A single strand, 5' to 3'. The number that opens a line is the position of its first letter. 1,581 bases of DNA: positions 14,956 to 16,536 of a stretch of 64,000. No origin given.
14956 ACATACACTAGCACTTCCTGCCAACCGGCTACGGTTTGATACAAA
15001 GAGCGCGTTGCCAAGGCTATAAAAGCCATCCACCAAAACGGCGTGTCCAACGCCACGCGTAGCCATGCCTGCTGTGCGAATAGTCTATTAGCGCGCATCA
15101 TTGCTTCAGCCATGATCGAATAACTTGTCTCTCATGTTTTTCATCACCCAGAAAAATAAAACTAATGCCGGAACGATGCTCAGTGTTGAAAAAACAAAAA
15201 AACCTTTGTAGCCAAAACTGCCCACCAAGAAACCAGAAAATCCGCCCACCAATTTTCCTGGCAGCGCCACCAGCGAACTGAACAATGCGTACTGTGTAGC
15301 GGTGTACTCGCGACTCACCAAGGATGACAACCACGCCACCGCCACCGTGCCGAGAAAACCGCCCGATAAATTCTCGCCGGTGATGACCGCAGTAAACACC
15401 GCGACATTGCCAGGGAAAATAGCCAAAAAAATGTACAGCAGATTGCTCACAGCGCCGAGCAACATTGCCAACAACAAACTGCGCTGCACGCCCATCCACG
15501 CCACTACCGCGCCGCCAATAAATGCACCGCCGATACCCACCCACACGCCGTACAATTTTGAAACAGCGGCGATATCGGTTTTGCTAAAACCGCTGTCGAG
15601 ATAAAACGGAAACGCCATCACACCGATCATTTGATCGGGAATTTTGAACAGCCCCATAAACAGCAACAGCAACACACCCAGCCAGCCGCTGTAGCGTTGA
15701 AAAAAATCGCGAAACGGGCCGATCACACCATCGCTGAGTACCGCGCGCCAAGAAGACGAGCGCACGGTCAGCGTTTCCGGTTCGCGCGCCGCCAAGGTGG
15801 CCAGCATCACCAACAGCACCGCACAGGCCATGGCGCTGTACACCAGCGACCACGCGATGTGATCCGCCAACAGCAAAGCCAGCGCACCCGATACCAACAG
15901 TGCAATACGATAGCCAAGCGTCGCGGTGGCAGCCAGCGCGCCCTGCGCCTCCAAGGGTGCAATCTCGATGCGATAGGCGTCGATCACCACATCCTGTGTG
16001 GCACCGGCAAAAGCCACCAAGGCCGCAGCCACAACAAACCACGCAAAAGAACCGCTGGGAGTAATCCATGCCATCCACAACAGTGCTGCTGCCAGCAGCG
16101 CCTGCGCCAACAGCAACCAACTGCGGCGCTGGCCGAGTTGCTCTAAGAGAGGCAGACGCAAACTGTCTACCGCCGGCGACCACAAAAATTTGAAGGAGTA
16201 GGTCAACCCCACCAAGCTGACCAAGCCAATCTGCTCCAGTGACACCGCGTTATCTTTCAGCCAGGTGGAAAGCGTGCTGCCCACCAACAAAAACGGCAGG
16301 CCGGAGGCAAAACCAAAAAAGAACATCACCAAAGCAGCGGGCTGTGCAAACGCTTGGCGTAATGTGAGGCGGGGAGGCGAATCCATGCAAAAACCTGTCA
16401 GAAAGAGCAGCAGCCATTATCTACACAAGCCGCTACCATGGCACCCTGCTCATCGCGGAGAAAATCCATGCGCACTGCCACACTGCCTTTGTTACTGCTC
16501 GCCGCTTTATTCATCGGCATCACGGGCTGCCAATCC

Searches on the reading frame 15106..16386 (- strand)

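Call 64: search_protein_families(library=pfam, proteins=[window:15106-16386:-], max_evalue=0.0001)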
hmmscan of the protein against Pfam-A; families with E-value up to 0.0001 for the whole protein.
window:15106-16386:- (426 aa): 2 families
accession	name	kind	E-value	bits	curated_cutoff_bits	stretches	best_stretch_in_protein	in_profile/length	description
PF07690.21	MFS_1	-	3.9e-18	65.9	33.4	1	21-375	1-341/347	Major Facilitator Superfamily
PF13000.13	Acatn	-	8.5e-11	41.5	23.7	1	26-111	10-94/546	Acetyl-coenzyme A transporter 1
